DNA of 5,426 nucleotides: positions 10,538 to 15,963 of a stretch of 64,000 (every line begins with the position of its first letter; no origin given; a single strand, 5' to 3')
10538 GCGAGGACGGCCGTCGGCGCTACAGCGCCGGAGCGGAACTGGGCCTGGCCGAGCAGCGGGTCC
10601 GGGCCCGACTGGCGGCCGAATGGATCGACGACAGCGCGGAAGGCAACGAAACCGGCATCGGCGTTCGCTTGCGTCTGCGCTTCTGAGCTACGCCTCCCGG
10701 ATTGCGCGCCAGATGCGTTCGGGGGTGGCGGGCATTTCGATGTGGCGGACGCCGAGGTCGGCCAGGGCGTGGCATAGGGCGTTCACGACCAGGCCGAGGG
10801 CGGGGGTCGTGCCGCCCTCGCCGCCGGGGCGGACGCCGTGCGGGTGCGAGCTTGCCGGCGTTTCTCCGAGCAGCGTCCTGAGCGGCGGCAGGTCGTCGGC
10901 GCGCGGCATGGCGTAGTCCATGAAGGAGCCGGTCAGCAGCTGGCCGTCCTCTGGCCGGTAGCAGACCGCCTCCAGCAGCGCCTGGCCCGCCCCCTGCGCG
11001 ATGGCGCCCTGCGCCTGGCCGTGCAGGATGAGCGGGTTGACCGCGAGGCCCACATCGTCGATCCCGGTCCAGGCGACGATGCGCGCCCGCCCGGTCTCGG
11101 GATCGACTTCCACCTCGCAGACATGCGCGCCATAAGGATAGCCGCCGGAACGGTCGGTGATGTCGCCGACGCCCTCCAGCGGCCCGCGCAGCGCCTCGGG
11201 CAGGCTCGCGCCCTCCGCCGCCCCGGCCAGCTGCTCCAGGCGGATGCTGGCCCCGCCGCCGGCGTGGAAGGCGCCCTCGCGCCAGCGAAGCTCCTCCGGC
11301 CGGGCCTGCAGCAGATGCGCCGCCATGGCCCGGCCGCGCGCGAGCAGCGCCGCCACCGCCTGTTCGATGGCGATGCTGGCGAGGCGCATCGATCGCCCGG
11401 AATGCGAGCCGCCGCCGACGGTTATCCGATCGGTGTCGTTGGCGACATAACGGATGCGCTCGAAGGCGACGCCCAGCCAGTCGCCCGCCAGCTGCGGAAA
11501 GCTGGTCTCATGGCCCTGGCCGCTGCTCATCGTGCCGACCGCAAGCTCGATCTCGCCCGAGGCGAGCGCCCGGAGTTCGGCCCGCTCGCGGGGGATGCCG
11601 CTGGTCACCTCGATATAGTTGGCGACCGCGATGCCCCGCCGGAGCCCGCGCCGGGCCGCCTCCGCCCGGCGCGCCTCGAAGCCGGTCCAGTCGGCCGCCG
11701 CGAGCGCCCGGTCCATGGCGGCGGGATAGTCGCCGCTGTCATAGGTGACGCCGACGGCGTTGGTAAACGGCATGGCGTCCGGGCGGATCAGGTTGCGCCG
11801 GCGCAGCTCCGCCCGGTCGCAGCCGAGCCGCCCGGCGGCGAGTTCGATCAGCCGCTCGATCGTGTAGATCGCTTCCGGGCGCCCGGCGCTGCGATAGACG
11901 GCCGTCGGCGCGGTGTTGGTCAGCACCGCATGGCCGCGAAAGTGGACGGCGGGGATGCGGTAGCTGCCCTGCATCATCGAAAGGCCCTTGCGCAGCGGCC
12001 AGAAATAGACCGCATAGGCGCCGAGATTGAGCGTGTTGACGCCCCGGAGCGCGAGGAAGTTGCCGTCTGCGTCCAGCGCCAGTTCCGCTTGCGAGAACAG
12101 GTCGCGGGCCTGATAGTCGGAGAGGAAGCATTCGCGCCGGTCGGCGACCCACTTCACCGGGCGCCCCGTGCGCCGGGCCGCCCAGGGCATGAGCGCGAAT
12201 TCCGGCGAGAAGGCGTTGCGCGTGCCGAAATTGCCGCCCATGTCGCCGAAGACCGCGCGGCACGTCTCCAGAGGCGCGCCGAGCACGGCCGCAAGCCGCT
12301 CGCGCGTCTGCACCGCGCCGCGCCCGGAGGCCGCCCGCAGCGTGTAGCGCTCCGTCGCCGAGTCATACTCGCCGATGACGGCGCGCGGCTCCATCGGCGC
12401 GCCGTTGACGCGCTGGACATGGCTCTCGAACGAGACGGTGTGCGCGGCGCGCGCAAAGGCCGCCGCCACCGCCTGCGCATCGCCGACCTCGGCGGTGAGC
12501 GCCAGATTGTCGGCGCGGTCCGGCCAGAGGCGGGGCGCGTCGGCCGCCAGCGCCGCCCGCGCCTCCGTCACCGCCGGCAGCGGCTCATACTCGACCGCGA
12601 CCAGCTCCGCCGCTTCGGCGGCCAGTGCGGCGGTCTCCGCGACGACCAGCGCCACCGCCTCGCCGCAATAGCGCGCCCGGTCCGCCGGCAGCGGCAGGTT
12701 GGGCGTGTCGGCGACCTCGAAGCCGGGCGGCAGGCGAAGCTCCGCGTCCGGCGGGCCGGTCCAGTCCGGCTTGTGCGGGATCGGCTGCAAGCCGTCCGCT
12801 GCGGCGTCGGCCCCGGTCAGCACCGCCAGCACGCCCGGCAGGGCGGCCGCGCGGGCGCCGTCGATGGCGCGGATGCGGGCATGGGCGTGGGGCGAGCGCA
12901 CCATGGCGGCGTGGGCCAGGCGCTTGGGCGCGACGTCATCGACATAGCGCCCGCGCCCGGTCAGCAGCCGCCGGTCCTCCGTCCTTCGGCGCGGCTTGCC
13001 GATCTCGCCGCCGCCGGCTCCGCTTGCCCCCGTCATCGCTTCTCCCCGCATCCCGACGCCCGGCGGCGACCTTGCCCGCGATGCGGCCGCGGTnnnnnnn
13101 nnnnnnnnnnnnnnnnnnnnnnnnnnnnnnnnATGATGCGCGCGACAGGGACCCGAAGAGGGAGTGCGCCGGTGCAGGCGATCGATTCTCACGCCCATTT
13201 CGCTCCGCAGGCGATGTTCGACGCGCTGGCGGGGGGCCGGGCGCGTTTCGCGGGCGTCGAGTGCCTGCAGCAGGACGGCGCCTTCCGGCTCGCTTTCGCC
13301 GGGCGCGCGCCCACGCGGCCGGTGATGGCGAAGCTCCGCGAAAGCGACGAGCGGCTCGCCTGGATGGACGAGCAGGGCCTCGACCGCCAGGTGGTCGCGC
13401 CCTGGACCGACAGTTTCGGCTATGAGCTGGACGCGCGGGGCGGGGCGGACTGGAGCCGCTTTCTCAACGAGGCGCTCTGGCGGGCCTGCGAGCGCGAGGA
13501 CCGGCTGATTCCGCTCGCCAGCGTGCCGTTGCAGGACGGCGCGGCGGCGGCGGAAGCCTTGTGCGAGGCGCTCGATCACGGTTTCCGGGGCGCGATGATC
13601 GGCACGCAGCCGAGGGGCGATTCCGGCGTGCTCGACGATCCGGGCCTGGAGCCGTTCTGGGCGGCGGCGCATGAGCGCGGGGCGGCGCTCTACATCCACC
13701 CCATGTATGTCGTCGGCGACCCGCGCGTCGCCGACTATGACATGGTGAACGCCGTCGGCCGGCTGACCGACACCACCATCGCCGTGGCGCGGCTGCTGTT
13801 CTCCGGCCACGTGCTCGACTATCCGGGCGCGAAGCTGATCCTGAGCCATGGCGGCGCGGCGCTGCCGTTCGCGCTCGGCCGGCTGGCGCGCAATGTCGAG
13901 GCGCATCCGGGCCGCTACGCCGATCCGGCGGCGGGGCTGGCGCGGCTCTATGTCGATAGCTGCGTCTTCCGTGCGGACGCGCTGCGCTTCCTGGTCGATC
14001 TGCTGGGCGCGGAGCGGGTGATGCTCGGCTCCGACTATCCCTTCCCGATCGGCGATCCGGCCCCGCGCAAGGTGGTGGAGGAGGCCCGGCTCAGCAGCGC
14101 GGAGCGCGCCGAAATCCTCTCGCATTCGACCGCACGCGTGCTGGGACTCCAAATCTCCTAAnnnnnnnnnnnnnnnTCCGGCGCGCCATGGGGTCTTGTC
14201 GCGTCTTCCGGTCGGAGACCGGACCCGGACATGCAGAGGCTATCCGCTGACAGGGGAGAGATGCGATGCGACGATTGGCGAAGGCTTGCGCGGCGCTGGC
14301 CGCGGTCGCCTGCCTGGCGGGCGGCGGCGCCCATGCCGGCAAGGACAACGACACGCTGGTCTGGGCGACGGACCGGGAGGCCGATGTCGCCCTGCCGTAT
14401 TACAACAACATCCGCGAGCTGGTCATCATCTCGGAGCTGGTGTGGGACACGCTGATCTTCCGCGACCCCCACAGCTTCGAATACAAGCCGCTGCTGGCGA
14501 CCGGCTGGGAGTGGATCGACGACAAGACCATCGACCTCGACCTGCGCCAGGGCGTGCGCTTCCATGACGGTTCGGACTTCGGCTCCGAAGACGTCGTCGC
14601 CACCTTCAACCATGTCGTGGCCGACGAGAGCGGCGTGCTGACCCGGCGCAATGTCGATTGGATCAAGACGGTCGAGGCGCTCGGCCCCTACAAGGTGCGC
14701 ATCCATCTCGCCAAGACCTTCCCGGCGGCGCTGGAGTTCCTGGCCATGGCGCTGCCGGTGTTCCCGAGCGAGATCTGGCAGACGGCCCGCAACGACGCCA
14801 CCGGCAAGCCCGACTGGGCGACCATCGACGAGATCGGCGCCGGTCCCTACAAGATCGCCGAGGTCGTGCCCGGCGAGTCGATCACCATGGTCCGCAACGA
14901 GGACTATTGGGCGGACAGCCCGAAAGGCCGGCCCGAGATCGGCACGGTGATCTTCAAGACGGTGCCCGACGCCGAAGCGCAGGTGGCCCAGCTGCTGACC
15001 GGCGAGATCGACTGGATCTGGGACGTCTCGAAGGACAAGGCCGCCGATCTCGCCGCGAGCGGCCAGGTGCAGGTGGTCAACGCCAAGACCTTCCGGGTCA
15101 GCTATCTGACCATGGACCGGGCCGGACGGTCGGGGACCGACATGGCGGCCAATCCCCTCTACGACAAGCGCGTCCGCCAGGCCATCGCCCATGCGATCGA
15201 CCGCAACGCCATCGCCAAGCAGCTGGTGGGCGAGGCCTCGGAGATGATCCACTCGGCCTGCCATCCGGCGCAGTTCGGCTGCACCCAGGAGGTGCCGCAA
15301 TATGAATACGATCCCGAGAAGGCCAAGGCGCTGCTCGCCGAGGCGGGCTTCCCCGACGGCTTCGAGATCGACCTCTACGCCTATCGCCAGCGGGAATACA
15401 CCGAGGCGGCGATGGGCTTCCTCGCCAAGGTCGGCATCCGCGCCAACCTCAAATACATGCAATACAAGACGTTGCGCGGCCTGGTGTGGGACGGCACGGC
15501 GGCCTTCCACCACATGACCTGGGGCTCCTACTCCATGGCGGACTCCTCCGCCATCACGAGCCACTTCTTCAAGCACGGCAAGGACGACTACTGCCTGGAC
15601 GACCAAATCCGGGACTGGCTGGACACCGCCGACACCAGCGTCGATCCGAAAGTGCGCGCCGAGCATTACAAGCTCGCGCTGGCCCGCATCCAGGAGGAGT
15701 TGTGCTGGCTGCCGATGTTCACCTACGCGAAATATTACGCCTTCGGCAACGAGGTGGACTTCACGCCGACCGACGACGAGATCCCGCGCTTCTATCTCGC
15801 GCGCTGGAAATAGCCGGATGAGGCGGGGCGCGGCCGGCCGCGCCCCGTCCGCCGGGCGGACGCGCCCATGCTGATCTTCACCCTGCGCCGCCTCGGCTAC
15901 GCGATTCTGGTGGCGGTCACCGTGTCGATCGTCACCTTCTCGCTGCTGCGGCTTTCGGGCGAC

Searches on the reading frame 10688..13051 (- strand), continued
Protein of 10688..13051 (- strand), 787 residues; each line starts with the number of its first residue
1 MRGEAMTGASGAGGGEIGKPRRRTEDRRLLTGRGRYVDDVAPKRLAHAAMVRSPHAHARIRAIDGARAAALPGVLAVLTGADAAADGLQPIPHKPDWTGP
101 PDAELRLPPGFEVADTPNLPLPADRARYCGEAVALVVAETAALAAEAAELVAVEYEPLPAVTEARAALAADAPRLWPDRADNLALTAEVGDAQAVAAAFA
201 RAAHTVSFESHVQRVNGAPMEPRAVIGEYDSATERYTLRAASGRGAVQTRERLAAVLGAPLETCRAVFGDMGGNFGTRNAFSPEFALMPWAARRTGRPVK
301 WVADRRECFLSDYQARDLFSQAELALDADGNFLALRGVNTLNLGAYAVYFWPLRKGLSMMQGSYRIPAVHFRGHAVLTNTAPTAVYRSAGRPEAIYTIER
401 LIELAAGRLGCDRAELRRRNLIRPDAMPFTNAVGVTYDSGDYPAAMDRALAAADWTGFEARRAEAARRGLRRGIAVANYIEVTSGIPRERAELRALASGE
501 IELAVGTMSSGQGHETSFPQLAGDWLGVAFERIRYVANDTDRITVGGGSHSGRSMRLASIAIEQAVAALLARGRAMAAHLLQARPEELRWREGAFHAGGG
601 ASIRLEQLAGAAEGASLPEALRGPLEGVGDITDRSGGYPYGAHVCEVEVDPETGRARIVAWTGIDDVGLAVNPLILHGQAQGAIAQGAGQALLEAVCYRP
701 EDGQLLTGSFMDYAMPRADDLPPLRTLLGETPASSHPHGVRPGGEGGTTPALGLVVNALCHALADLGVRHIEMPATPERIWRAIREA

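Call 42: find_encoding_contigs(protein=P0128, flank=10000, max_places=3)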
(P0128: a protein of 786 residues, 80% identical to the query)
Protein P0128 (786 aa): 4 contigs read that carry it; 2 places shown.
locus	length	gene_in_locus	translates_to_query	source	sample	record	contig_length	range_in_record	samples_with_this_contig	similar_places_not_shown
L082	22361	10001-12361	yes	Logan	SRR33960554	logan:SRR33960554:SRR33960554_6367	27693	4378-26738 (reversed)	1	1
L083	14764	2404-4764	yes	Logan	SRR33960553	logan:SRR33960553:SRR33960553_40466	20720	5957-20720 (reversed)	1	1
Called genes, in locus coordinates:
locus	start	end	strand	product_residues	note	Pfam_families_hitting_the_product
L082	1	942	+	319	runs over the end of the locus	PF10923:BrxC_BrxD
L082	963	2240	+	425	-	PF10923:BrxC_BrxD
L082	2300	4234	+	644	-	PF04851:ResIII (weak), PF00176:SNF2-rel_dom, PF00271:Helicase_C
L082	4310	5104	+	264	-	PF00596:Aldolase_II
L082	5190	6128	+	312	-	PF00903:Glyoxalase (faint), PF13468:Glyoxalase_3 (faint), PF13669:Glyoxalase_4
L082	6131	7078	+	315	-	PF00903:Glyoxalase (weak), PF13468:Glyoxalase_3 (faint), PF00903:Glyoxalase (weak), PF13669:Glyoxalase_4 (weak)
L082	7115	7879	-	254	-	PF00106:adh_short, PF13561:adh_short_C2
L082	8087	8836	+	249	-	PF00106:adh_short, PF13561:adh_short_C2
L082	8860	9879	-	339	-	PF04909:Amidohydro_2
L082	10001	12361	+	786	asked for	PF01315:Ald_Xan_dh_C, PF02738:MoCoBD_1, PF20256:MoCoBD_2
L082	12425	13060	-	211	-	PF04299:FMN_bind_2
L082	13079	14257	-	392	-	PF02627:CMD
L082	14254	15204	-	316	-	PF02668:TauD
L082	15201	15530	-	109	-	PF02627:CMD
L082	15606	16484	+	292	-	PF00753:Lactamase_B, PF12706:Lactamase_B_2 (weak)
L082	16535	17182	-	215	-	PF02230:Abhydrolase_2, PF00561:Abhydrolase_1 (faint)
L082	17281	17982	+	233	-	PF00749:tRNA-synt_1c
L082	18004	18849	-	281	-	PF20434:BD-FAE, PF07859:Abhydrolase_3, PF00135:COesterase (weak)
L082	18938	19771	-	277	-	PF00520:Ion_trans, PF08016:PKD_channel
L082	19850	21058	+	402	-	PF00083:Sugar_tr (weak), PF07690:MFS_1, PF13347:MFS_2 (weak), PF07690:MFS_1 (weak)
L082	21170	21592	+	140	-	PF02675:AdoMet_dc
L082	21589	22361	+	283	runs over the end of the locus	PF17284:Spermine_synt_N, PF01564:Spermine_synth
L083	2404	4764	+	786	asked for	PF01315:Ald_Xan_dh_C, PF02738:MoCoBD_1, PF20256:MoCoBD_2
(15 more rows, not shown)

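Call 47: find_encoding_contigs(protein=P0127, flank=10000, max_places=2)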
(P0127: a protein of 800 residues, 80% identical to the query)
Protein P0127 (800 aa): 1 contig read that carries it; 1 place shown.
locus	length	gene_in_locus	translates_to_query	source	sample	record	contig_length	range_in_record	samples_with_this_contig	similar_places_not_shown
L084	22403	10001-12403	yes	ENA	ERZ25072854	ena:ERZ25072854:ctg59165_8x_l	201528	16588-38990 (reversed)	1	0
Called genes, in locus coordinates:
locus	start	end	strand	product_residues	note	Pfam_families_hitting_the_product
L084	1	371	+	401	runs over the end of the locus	PF12358:DUF3644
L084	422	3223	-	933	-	PF20464:MmeI_N, PF20465:MmeI_hel, PF20473:MmeI_Mtase, PF20466:MmeI_TRD, PF20467:MmeI_C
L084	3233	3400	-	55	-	-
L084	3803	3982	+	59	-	-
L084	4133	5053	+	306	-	PF00106:adh_short, PF08659:KR, PF13561:adh_short_C2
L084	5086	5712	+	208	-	PF01243:PNPOx_N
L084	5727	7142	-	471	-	PF01425:Amidase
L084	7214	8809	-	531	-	PF00496:SBP_bac_5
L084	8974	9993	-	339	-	PF04909:Amidohydro_2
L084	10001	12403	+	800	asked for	PF01315:Ald_Xan_dh_C, PF02738:MoCoBD_1, PF20256:MoCoBD_2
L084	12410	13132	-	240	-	PF00106:adh_short, PF08659:KR, PF01370:Epimerase, PF13561:adh_short_C2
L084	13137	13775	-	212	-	PF04299:FMN_bind_2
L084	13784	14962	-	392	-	PF02627:CMD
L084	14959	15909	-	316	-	PF02668:TauD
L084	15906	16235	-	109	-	PF02627:CMD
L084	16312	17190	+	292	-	PF00753:Lactamase_B, PF12706:Lactamase_B_2 (faint)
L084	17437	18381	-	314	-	-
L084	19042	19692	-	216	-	PF02230:Abhydrolase_2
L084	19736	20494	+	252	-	PF00749:tRNA-synt_1c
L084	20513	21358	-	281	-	PF20434:BD-FAE, PF07859:Abhydrolase_3, PF00135:COesterase (weak)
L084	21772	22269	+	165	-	-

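Call 48: find_encoding_contigs(protein=P0134, flank=10000, max_places=2)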
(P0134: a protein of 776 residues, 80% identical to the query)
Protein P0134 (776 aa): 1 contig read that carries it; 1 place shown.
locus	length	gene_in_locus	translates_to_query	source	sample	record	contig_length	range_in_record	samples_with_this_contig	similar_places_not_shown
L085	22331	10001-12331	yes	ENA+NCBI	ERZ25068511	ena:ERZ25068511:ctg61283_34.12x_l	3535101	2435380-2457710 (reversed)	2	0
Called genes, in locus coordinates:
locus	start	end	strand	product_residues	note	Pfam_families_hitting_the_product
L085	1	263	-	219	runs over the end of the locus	PF20464:MmeI_N, PF20465:MmeI_hel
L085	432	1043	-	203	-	-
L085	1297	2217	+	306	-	PF00106:adh_short, PF08659:KR, PF13561:adh_short_C2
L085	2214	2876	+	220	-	PF01243:PNPOx_N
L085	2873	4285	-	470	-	PF01425:Amidase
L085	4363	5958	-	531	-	PF00496:SBP_bac_5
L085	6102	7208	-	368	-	PF00296:Bac_luciferase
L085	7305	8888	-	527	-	PF00355:Rieske, PF13806:Rieske_2, PF22543:Rieske_4 (weak)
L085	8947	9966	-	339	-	PF04909:Amidohydro_2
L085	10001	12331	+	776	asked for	PF01315:Ald_Xan_dh_C, PF02738:MoCoBD_1, PF20256:MoCoBD_2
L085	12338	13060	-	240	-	PF00106:adh_short, PF08659:KR (weak), PF01370:Epimerase, PF13561:adh_short_C2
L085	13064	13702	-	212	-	PF04299:FMN_bind_2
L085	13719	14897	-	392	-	PF02627:CMD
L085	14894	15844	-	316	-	PF02668:TauD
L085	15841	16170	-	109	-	PF02627:CMD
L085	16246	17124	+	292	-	PF00753:Lactamase_B, PF12706:Lactamase_B_2 (weak)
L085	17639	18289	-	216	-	PF02230:Abhydrolase_2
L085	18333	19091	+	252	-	PF00749:tRNA-synt_1c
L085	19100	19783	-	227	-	PF22187:DUF6946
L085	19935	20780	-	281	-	PF20434:BD-FAE, PF07859:Abhydrolase_3, PF00135:COesterase (weak)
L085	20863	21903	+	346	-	-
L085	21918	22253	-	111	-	PF15731:MqsA_antitoxin (weak), PF13560:HTH_31, PF12844:HTH_19 (weak), PF01381:HTH_3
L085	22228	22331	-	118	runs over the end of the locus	PF04365:BrnT_toxin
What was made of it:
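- On Aerobic CO dehydrogenase large subunit (CoxL): The same holds in relatives (calls 42, 47, 48).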

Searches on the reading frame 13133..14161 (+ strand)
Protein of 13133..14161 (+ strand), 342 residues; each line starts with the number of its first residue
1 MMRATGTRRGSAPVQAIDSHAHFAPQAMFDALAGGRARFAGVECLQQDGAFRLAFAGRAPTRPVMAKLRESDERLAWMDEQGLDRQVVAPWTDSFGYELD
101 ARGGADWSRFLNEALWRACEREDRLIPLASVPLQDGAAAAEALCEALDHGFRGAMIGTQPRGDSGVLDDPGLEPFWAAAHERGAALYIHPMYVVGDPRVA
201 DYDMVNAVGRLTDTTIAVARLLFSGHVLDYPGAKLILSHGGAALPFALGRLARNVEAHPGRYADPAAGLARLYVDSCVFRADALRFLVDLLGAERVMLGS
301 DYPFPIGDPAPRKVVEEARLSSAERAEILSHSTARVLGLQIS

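Call 32: search_protein_families(library=ncbifam, proteins=[window:13133-14161:+])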
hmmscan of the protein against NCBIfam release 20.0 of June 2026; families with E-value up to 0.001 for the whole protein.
window:13133-14161:+ (342 aa): 0 families

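Call 36: search_protein_families(library=pfam, proteins=[window:13133-14161:+], max_evalue=1)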
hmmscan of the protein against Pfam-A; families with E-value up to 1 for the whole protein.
window:13133-14161:+ (342 aa): 1 family
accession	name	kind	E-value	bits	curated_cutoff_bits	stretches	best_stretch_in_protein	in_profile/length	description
PF04909.20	Amidohydro_2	-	1.1e-30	107.8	26.4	1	17-339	1-289/289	Amidohydrolase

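Call 58: find_encoding_contigs(protein=window:13133-14161:+, flank=10000, max_places=6)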
Protein window:13133-14161:+ (342 aa): no gene with exactly this product is on record in the collection.

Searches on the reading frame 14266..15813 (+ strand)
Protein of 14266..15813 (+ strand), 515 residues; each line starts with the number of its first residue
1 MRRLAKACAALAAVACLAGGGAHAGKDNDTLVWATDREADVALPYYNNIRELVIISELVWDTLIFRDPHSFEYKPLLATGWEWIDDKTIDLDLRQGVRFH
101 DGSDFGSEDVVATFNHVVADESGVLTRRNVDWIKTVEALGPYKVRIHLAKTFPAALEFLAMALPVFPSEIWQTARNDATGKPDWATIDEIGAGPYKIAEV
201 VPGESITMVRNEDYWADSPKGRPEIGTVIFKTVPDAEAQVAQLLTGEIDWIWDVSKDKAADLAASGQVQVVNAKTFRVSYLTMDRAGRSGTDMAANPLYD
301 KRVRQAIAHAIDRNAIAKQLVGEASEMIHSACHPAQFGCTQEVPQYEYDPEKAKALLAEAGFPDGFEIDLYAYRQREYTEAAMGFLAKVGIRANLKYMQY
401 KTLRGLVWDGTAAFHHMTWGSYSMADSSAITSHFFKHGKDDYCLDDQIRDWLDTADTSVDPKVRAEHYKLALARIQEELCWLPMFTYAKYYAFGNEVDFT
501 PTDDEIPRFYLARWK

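Call 32: search_protein_families(library=ncbifam, proteins=[window:14266-15813:+])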
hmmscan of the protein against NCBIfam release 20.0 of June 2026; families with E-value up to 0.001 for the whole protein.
window:14266-15813:+ (515 aa): 9 families
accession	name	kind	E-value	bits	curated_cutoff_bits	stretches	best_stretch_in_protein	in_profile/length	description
NF045467.1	Opp4A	equivalog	6.1e-42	143.6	650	1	45-364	53-382/556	oligopeptide ABC transporter substrate-binding protein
TIGR02294.1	nickel_nikA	equivalog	6.3e-41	140.4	393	1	27-507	4-496/501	nickel ABC transporter substrate-binding protein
NF045468.1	Opp5A_nikA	equivalog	9.5e-34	116.7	600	1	68-363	52-319/488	nickel ABC transporter substrate-binding protein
NF011942.0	PRK15413.1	equivalog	1.5e-32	113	594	1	44-401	43-386/512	glutathione ABC transporter substrate-binding protein GsiB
NF047575.1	opine_bind_CntA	exception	8.5e-32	110.4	800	1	22-363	30-361/535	staphylopine-dependent metal ABC transporter substrate-binding lipoprotein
NF043070.1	DppA_dipep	equivalog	1.5e-27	96.3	1005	1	69-419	70-433/535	dipeptide ABC transporter periplasmic-binding protein DppA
TIGR04028.1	SBP_KPN_01854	hypoth_equivalog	2.2e-26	92.5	468.5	1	58-365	29-334/509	TIGR04028 family ABC transporter substrate-binding protein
NF011689.0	PRK15109.1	equivalog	1.6e-17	63.4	560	1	58-363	64-374/547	ABC transporter substrate-binding protein SapA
NF011684.0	PRK15104.1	equivalog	1.3e-08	34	947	1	135-488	161-512/543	oligopeptide ABC transporter substrate-binding protein OppA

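Call 36: search_protein_families(library=pfam, proteins=[window:14266-15813:+], max_evalue=1)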
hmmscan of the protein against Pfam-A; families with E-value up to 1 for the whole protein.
window:14266-15813:+ (515 aa): 1 family
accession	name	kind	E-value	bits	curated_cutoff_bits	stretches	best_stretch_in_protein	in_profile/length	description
PF00496.27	SBP_bac_5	-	3.3e-77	260.5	32.4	1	72-436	1-362/368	Bacterial extracellular solute-binding proteins, family 5 Middle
